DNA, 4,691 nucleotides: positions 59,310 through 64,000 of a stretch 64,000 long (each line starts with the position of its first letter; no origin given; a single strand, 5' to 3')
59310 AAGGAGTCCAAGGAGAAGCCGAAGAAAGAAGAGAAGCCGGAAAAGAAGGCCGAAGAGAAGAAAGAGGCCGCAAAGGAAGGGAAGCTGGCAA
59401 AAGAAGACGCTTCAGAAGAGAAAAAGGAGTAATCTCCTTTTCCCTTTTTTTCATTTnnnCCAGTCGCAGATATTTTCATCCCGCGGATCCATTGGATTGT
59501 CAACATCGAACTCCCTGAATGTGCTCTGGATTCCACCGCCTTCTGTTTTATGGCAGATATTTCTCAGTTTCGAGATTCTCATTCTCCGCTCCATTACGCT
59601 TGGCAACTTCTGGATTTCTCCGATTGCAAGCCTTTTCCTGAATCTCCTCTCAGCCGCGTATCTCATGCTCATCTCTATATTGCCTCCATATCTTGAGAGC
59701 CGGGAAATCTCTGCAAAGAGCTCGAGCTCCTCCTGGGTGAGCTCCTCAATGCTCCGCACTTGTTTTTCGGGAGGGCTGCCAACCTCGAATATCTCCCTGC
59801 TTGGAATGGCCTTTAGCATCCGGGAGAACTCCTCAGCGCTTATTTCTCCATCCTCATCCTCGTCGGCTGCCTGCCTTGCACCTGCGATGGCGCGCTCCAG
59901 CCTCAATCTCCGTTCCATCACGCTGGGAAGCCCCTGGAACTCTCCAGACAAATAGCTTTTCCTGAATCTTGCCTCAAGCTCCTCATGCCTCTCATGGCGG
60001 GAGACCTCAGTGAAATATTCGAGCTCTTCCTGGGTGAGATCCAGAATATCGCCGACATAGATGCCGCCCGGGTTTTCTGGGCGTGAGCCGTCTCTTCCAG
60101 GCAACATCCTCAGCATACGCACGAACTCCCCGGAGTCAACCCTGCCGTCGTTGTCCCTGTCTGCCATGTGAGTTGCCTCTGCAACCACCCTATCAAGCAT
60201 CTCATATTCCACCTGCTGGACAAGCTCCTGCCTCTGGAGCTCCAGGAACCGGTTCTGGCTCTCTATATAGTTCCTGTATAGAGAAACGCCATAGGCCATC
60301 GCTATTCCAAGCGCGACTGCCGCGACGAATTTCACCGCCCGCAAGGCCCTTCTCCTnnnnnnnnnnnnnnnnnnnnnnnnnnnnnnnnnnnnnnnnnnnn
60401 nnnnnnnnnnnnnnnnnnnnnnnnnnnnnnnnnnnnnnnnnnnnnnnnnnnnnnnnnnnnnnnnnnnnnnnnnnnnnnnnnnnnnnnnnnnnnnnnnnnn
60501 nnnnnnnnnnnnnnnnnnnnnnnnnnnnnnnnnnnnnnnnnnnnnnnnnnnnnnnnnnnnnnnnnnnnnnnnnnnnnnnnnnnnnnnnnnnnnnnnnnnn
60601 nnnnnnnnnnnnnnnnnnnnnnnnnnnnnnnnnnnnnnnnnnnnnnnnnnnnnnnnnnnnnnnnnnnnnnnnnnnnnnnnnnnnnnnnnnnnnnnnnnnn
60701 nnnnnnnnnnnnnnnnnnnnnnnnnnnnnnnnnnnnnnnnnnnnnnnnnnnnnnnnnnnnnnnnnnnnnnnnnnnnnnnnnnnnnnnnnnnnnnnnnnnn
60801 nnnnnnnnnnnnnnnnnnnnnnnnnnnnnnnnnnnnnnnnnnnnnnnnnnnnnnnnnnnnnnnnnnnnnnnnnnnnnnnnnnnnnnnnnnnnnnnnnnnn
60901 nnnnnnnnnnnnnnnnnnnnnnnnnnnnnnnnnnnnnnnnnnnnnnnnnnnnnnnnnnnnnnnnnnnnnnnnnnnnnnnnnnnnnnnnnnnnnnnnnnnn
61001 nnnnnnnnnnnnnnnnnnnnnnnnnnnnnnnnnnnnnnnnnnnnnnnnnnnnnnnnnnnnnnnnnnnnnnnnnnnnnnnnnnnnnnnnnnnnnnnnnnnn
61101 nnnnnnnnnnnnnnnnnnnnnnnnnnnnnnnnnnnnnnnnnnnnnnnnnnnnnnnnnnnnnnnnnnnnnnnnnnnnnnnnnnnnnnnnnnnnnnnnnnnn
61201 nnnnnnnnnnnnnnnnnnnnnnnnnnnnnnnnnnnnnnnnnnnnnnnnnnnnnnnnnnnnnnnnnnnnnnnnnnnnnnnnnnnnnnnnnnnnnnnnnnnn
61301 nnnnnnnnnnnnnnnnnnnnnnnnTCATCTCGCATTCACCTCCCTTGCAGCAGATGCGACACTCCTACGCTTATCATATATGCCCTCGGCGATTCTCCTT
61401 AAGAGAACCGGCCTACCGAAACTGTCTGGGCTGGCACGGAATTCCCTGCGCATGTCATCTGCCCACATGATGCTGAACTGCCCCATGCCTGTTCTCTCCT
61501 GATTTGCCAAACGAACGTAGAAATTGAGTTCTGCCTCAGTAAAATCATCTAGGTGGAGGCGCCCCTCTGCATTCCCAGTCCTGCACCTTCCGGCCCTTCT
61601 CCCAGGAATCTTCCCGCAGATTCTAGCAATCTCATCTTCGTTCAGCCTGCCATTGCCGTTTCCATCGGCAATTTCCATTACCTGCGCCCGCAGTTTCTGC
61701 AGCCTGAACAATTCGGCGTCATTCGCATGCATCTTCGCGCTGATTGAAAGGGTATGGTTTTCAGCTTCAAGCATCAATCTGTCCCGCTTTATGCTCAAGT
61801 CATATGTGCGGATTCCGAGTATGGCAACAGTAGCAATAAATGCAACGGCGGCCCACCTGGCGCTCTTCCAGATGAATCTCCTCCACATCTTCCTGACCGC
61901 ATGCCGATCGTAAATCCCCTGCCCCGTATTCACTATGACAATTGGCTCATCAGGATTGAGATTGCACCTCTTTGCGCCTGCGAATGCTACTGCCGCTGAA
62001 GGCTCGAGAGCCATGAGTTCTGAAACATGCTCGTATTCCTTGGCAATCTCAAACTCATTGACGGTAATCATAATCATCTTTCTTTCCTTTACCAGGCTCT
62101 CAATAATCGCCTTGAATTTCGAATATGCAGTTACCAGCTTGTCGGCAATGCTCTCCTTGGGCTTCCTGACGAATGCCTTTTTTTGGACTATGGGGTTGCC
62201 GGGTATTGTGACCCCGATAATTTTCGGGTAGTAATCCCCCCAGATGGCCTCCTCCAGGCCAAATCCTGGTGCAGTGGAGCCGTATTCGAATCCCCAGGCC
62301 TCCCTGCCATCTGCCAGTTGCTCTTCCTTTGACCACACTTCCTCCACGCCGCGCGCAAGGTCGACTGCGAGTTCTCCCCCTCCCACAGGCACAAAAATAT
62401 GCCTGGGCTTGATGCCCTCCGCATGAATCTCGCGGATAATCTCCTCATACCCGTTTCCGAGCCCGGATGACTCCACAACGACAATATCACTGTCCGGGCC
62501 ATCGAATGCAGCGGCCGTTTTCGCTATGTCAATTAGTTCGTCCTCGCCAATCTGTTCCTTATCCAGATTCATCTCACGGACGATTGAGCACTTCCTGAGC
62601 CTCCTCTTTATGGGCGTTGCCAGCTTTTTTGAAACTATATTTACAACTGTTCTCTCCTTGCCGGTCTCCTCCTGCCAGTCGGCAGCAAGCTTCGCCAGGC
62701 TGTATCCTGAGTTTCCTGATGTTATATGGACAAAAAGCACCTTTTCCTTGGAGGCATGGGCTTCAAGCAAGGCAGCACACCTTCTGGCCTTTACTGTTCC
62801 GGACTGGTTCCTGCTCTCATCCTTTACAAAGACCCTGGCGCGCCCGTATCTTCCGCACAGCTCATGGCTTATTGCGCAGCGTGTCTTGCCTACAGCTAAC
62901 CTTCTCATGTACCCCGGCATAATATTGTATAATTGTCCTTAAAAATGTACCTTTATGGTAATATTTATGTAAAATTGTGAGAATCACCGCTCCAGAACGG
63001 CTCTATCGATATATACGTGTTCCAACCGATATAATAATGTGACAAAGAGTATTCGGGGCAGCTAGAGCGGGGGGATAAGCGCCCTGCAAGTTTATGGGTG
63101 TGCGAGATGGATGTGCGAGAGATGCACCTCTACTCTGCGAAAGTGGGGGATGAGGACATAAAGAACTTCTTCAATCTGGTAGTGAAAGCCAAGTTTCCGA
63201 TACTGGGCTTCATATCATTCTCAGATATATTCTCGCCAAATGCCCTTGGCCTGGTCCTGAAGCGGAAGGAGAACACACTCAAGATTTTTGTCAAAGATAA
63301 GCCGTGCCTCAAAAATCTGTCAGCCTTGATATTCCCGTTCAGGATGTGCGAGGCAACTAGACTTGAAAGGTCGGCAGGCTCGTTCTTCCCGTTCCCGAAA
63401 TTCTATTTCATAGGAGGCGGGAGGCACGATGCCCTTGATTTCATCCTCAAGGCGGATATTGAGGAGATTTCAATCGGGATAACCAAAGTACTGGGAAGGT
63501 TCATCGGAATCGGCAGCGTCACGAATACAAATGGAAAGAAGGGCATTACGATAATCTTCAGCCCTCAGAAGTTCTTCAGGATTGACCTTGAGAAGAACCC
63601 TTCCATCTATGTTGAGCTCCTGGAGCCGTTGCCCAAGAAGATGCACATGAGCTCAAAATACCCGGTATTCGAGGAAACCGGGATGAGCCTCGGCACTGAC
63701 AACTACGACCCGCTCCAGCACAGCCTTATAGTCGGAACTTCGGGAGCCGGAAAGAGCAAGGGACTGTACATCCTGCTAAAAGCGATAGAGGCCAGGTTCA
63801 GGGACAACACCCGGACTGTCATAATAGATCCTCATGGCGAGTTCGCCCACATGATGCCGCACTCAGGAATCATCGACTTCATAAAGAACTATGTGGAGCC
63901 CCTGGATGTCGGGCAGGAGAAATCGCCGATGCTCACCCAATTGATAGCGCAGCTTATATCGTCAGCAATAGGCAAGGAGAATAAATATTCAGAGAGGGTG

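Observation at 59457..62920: Tandem paralogs fusing a PLP-dependent (Trp-synthase-beta-like) enzyme domain to a TM helix and canonical EF-hand loops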

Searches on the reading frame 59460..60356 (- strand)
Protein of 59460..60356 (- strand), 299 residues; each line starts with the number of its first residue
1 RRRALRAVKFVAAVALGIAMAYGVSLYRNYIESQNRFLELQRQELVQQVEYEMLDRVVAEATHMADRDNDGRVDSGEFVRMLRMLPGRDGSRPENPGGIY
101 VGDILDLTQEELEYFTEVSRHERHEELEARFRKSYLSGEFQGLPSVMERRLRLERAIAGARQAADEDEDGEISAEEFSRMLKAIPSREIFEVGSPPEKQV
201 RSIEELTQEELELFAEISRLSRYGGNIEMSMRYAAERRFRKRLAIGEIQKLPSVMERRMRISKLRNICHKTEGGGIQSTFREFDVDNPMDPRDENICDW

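Call 31: search_protein_representatives(protein=window:59460-60356:-)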
Query: 299 residues. Proteins with E-value up to 0.001 (for the whole library): 4; up to 1e-10: 2; up to 1e-30: 1. The best 4 are listed.
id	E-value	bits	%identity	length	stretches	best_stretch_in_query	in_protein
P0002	1.4e-120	418.6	67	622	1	1-298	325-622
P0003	2.3e-28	116.1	39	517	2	1-130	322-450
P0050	7.4e-05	39.0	34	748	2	57-191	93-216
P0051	8.1e-04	35.6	32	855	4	58-191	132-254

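Call 50: predict_structure(alignment_id=A2)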
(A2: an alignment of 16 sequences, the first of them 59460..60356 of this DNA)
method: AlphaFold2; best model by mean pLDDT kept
length: 299 residues; sequences in the alignment: 16
mean_pLDDT: 78.5   pTM: 0.62
mean pLDDT of the five models: 78.5, 77.9, 77.9, 76.9, 75.6
residues with pLDDT >= 90: 106; 70-90: 103; 50-70: 66; < 50: 24
segments of 3 or more residues with pLDDT < 50: 184-201, 220-224
pLDDT, mean of each block of 10 residues (from residue 1): 88 92 93 90 91 95 93 91 87 70 91 93 81 67 63 74 68 65 41 38 57 58 58 88 92 94 88 87 83 78
secondary structure, 60 per line:
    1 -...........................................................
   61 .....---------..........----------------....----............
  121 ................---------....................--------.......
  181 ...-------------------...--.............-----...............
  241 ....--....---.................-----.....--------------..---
elements in order: H2-65 H75-84 H101-104 H109-136 H146-165 H174-183 H208-220 H226-244 H247-250 H254-265 E266-270 E276-280

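Call 53: fold_search(model_id=the predicted structure, library=pdb)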
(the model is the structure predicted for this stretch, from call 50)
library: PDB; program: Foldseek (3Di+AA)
matches with E <= 10: 47; with E <= 0.001: 0
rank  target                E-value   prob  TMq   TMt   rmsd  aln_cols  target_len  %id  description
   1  6u39_A                8.0e-01  0.13  0.12  0.25  17.9       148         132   20  2.4 Angstrom crystal structure of the D129G Ca-CaM:CaV1.2 IQ domain complex (released 2020-02-19)
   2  2y4v_A                8.4e-01  0.12  0.12  0.22  16.9       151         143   22  CRYSTAL STRUCTURE OF HUMAN CALMODULIN IN COMPLEX WITH A DAP KINASE-1 MUTANT (W305Y) PEPTIDE (released 2011-12-28)
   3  8fmo_D                9.4e-01  0.11  0.13  0.21  19.6       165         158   17  Complex structure of K210 deletion Troponin complex with risedronate (released 2024-01-31)
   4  6dad_A                9.9e-01  0.11  0.12  0.22  16.8       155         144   22  1.65 Angstrom crystal structure of the N97I Ca/CaM:CaV1.2 IQ domain complex (released 2018-10-17)
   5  6dae_B                1.0e+00  0.09  0.11  0.21  17.0       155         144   23  2.0 Angstrom crystal structure of the D95V Ca/CaM:CaV1.2 IQ domain complex (released 2018-10-17)
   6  1j1d_D                1.2e+00  0.09  0.11  0.19  19.3       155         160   19  Crystal structure of the 46kDa domain of human cardiac troponin in the Ca2+ saturated form (released 2003-07-15)
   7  3nyv                  1.2e+00  0.08  0.12  0.09  20.4       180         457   20  Calcium-Dependent Protein Kinase 1 from Toxoplasma gondii (TgCDPK1) in complex with non-specific inhibitor WHI-P180 (released 2010-07-28)
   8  4wpc_B                1.3e+00  0.07  0.13  0.14  33.5       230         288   15  Crystal structure of Rgd1p F-BAR domain in complex with inositol phosphate (released 2014-12-24)
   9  1xa5                  1.8e+00  0.09  0.12  0.23  17.8       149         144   21  Structure of Calmodulin in complex with KAR-2, a bis-indol alkaloid (released 2004-12-21)
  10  9jqi_B                1.9e+00  0.09  0.12  0.23  18.2       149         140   21  Crystal structure of calmodulin in complex with KN93 (1:1 complex) (released 2024-11-06)
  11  9exk                  2.0e+00  0.06  0.16  0.07  19.8       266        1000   14  Scalable protein design using hallucination in a relaxed sequence space (released 2024-10-16)
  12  5wsv_A                2.6e+00  0.08  0.10  0.20  20.2       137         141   19  Crystal structure of Myosin VIIa IQ5 in complex with Ca2+-CaM (released 2017-06-07)
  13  6xw2                  2.8e+00  0.08  0.12  0.10  17.1       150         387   20  Crystal structure of the bright genetically encoded calcium indicator NCaMP7 based on mNeonGreen fluorescent protein (released 2020-01-29)
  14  6u3a_B                2.9e+00  0.07  0.12  0.22  17.5       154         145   21  1.65 Angstrom crystal structure of the N97S Ca-CaM:CaV1.2 IQ domain complex (released 2020-02-19)
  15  6hcs_A                3.3e+00  0.06  0.12  0.24  17.5       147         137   20  Crystal structure of CaM-peptide complex containing AzF at position 108 (released 2018-12-05)
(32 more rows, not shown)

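Call 56: search_protein_families(library=pfam, proteins=[P0050, P0051], max_evalue=0.01)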
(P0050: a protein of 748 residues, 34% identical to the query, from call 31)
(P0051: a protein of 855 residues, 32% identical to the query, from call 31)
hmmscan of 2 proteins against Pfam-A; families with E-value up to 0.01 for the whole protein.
P0050 (748 aa): 8 families
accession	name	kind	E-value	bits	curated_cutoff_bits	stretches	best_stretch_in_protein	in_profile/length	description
PF13499.12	EF-hand_7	-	1.3e-37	128.4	30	4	42-118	2-66/67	EF-hand domain pair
PF00036.39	EF-hand_1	-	1.2e-34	115.7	25.4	5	94-121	2-29/29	EF hand domain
PF13405.12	EF-hand_6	-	1.8e-30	102.2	25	3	306-331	2-27/30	EF-hand domain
PF13833.12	EF-hand_8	-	7.7e-21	74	28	1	89-120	22-53/54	EF-hand domain pair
PF13202.12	EF-hand_5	-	2.2e-17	62.1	25.9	1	446-467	3-24/25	EF hand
PF00404.24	Dockerin_1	-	1e-09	38.9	22.9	1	90-121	25-56/57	Dockerin type I domain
PF12763.14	EH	-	2.4e-09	37.5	22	0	85-116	33-64/101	EH domain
PF25578.1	EF-hand_STIM1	-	8.9e-06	26.2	32.2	0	449-484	28-64/80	Stromal interaction molecule 1-like, EF-hand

P0051 (855 aa): 8 families
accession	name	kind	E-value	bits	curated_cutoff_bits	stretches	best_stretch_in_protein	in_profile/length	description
PF13499.12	EF-hand_7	-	6.9e-41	138.9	30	5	344-419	4-66/67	EF-hand domain pair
PF00036.39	EF-hand_1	-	3.7e-37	123.6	25.4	3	134-158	4-28/29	EF hand domain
PF13405.12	EF-hand_6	-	1e-32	109.1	25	2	344-368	2-26/30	EF-hand domain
PF13202.12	EF-hand_5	-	8.5e-20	69.7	25.9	1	484-505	3-24/25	EF hand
PF13833.12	EF-hand_8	-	3.4e-19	68.8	28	1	128-156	23-51/54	EF-hand domain pair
PF00404.24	Dockerin_1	-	1.8e-07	31.7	22.9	0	130-156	27-53/57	Dockerin type I domain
PF12763.14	EH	-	1.9e-07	31.4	22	0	128-153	38-63/101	EH domain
PF25578.1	EF-hand_STIM1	-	0.0028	18.2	32.2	0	339-366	18-45/80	Stromal interaction molecule 1-like, EF-hand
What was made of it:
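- Tried and rejected: A phmmer search of residues 325-623 against 1.84 billion representatives finds only two family members and two generic multi-EF-hand proteins, P0050 and P0051 (calls 31, 56).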

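Call 69: find_homologous_proteins(query=A2, max_evalue=0.001)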
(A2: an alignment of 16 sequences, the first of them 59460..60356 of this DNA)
Query A2 (16 sequences) (299 aa, profile of the alignment): 3 proteins with E <= 0.001 among 8000 candidates.
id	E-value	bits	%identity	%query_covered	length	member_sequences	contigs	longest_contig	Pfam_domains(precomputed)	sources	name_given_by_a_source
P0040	1.1e-40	157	23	38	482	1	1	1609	PF00291.32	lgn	-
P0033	8.1e-31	125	24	33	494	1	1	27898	PF00291.32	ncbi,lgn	-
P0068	3.7e-28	117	75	53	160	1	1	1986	-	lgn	-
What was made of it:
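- Tried and rejected: A tail profile search returned 3 family hits and was limited by the word prefilter (call 69).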

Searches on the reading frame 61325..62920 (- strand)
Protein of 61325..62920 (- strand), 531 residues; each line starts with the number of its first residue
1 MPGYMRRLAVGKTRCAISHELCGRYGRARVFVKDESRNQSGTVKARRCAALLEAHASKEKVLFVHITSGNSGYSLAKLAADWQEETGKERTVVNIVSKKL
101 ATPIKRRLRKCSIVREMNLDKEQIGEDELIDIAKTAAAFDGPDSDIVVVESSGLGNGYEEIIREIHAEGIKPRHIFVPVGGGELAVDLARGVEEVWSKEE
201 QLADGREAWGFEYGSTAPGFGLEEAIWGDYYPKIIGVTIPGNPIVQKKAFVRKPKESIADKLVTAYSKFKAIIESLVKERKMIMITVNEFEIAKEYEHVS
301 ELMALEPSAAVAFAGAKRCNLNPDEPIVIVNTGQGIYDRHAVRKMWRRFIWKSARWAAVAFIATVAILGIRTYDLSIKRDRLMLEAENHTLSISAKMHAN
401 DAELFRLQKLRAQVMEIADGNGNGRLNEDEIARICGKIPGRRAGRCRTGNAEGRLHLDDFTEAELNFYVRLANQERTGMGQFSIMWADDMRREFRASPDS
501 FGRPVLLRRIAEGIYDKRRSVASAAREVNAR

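Call 3: search_protein_families(library=pfam, proteins=[window:61325-62920:-], max_evalue=1)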
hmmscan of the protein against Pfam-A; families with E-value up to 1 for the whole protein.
window:61325-62920:- (531 aa): 3 families
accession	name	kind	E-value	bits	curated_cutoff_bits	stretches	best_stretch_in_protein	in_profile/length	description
PF00291.31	PALP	-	1e-22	81.3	35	1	8-333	3-295/295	Pyridoxal-phosphate dependent enzyme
PF00036.39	EF-hand_1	-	0.02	14.8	25.4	1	413-436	4-27/29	EF hand domain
PF13499.12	EF-hand_7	-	0.23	12.3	30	0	414-474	7-51/67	EF-hand domain pair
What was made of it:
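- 61325..62920 (-): Gene B: 531-aa PLP domain + membrane helix + EF-like tail; the divergent paralog, first gene of the pair. PALP 81.3 bits (call 3).
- On Canonical EF-hand (PF00036/PF13499): Not met for B (14.8 against 25.4) (call 3).
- Checked: For B it scores only 14.8 bits (E 0.02), below the cut-off (call 3).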

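Call 4: search_protein_families(library=ncbifam, proteins=[window:61325-62920:-], max_evalue=1)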
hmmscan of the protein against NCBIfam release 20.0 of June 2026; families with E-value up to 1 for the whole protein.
window:61325-62920:- (531 aa): 15 families
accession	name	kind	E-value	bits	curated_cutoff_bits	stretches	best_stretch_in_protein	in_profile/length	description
NF004170.0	PRK05638.1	equivalog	1.9e-10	39.9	421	2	29-196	81-236/442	threonine synthase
NF006050.0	PRK08197.1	equivalog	1.7e-06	27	303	2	19-81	87-149/406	threonine synthase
NF040741.1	ornith_OrtB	equivalog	7.9e-06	24.6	550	1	27-81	81-135/464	2-amino-4-oxopentanoate thiolase subunit OrtB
NF005035.0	PRK06450.1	equivalog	1.9e-05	23.7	301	1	255-336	257-335/338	threonine synthase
TIGR01139.1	cysK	equivalog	6.1e-05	22.4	350.95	1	27-81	20-78/298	cysteine synthase A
NF004996.0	PRK06381.1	equivalog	6.9e-05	22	266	1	23-196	26-191/319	threonine synthase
TIGR01136.1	cysKM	subfamily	0.00014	21.4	344.15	1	27-81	20-78/299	cysteine synthase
TIGR02991.1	ectoine_eutB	equivalog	0.00091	18.3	413.35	1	10-117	17-122/317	hydroxyectoine utilization dehydratase EutB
TIGR03945.1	PLP_SbnA_fam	equivalog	0.003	16.7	349.95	1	27-80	21-78/304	2,3-diaminopropionate biosynthesis protein SbnA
NF008735.0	PRK11761.1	equivalog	0.012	14.8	413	1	26-80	25-83/296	cysteine synthase CysM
NF007989.0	PRK10717.1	equivalog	0.013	14.5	387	1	23-80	24-85/334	cysteine synthase A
TIGR01138.1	cysM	equivalog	0.026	14.1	394.2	1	27-80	22-79/290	cysteine synthase B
NF006058.0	PRK08206.1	equivalog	0.042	12.3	276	1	53-199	109-255/402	diaminopropionate ammonia-lyase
TIGR00263.1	trpB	equivalog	0.054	12.6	392.45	0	5-80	43-119/385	tryptophan synthase subunit beta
NF003353.0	PRK04387.1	equivalog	0.23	11.9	90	1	259-296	38-71/92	hypothetical protein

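Call 35: find_homologous_proteins(query=window:61325-62920:-)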
Query window:61325-62920:- (531 aa): 55 proteins with E <= 0.001 among 8000 candidates.
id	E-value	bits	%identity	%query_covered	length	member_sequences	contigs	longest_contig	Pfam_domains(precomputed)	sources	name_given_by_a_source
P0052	0.0e+0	1179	100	99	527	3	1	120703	PF00291.32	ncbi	ncbi:MAG: PLP-dependent lyase/thiolase [Candidatus Micrarchaeota archaeon]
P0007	6.8e-95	337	40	88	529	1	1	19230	PF00291.32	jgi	jgi:threonine synthase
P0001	1.3e-90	323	40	89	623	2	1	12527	PF13405.13,PF00291.32,PF13499.13,PF13833.13,PF13202.13,PF00036.39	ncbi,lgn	ncbi:MAG: pyridoxal-phosphate dependent enzyme [Candidatus Micrarchaeota archaeon]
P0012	1.3e-89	319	45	65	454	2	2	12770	PF00291.32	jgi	-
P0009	2.7e-89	318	39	87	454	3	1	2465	PF00291.32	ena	-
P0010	4.0e-89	318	41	94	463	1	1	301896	PF00291.32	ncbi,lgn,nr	ncbi:PLP-dependent lyase/thiolase [Candidatus Micrarchaeota archaeon]|nr:PLP-dependent lyase/thiolas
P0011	7.7e-89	317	40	86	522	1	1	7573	PF00291.32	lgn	-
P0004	2.2e-88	315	38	92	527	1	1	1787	PF00291.32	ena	-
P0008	4.1e-88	314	39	89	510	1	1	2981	PF00291.32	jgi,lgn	jgi:threonine dehydratase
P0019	6.1e-88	314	40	90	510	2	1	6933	PF00291.32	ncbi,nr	ncbi:MAG: PLP-dependent lyase/thiolase [Candidatus ainarchaeum sp.]|nr:PLP-dependent lyase/thiolase 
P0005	9.6e-88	313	37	92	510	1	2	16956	PF00291.32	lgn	-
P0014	2.3e-87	312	41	87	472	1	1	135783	PF00291.32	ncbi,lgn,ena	-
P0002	3.7e-87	311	38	95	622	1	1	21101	PF13405.13,PF00291.32,PF13499.13,PF00036.39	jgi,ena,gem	-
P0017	1.3e-86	309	43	72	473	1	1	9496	PF00291.32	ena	-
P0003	2.0e-86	309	36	98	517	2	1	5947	PF00291.32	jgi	jgi:threonine dehydratase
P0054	3.0e-65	239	42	64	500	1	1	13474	PF00291.32,PF13606.13,PF12796.14,PF00023.37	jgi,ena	-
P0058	7.2e-47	178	41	61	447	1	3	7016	PF00291.32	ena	-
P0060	1.2e-37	148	37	63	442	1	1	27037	PF00291.32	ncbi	ncbi:MAG: PLP-dependent lyase/thiolase [Candidatus Aenigmatarchaeota archaeon]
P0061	1.6e-35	141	35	61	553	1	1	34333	PF00291.32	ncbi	-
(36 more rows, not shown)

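Call 56: search_protein_families(library=pfam, proteins=[P0060, P0061, P0058, P0054], max_evalue=0.01)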
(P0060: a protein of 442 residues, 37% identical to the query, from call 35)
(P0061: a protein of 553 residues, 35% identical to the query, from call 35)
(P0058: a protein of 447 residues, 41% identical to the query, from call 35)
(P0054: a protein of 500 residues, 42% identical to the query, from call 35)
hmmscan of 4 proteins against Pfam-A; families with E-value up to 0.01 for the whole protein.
P0060 (442 aa): 1 family
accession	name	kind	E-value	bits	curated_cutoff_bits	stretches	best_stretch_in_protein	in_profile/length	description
PF00291.31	PALP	-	1.3e-37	130.2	35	1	6-302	4-295/295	Pyridoxal-phosphate dependent enzyme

P0061 (553 aa): 1 family
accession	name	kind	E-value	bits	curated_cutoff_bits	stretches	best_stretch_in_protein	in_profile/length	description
PF00291.31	PALP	-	5.3e-25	88.8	35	2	121-369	48-295/295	Pyridoxal-phosphate dependent enzyme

P0058 (447 aa): 1 family
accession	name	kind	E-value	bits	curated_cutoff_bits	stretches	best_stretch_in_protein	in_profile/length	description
PF00291.31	PALP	-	6e-33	114.9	35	1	9-302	5-295/295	Pyridoxal-phosphate dependent enzyme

P0054 (500 aa): 6 families
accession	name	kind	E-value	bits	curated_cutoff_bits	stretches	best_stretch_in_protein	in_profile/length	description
PF00291.31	PALP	-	3e-27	96.1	35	1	4-301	4-295/295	Pyridoxal-phosphate dependent enzyme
PF12796.13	Ank_2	-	1.1e-09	39.1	27.3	1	383-465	1-87/90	Ankyrin repeats (3 copies)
PF13606.12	Ank_3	-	9.1e-09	35.2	22.3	0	410-433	6-29/30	Ankyrin repeat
PF00023.36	Ank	-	3.9e-08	33.6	21.1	0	413-433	9-29/33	Ankyrin repeat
PF13637.12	Ank_4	-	0.0002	22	22.7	1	412-458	3-50/50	Ankyrin repeats (many copies)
PF23745.1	ANK_LRRK2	-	0.0017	18.7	27.5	0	402-471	27-100/130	LRRK2 ANK repeat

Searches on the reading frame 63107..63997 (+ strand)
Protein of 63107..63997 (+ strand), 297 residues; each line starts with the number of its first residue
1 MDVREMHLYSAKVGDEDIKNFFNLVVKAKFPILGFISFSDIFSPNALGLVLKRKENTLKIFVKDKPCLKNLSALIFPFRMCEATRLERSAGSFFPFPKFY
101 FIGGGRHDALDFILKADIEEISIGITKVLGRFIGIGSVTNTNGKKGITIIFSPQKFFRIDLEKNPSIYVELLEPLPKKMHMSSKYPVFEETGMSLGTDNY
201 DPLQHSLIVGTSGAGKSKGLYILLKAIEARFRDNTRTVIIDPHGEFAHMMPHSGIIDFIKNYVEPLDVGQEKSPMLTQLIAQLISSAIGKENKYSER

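Call 33: search_protein_families(library=pfam, proteins=[window:63107-63997:+], max_evalue=0.1)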
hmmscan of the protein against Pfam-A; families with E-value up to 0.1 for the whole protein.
window:63107-63997:+ (297 aa): 5 families
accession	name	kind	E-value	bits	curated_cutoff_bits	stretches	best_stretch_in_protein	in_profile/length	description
PF01935.23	DUF87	-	5.8e-09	36.8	23.2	1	204-250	24-68/220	Helicase HerA, central domain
PF10412.15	TrwB_AAD_bind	-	6.7e-06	25.7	20.5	1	204-253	16-62/387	Type IV secretion-system coupling protein DNA-binding domain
PF01580.24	FtsK_SpoIIIE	-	0.017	15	24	1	194-227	39-63/221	FtsK/SpoIIIE family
PF12846.13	AAA_10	-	0.018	14.6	27.5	1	204-252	22-70/362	AAA-like domain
PF13401.12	AAA_22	-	0.063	14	27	0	206-284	8-80/130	AAA domain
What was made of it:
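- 63107..64000 (+): Divergent neighbour: 5' part of a HerA/FtsK/TrwB-like P-loop ATPase gene that runs off the window. Conserved partner locus of the family. Pfam DUF87 and TrwB_AAD_bind (call 33).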
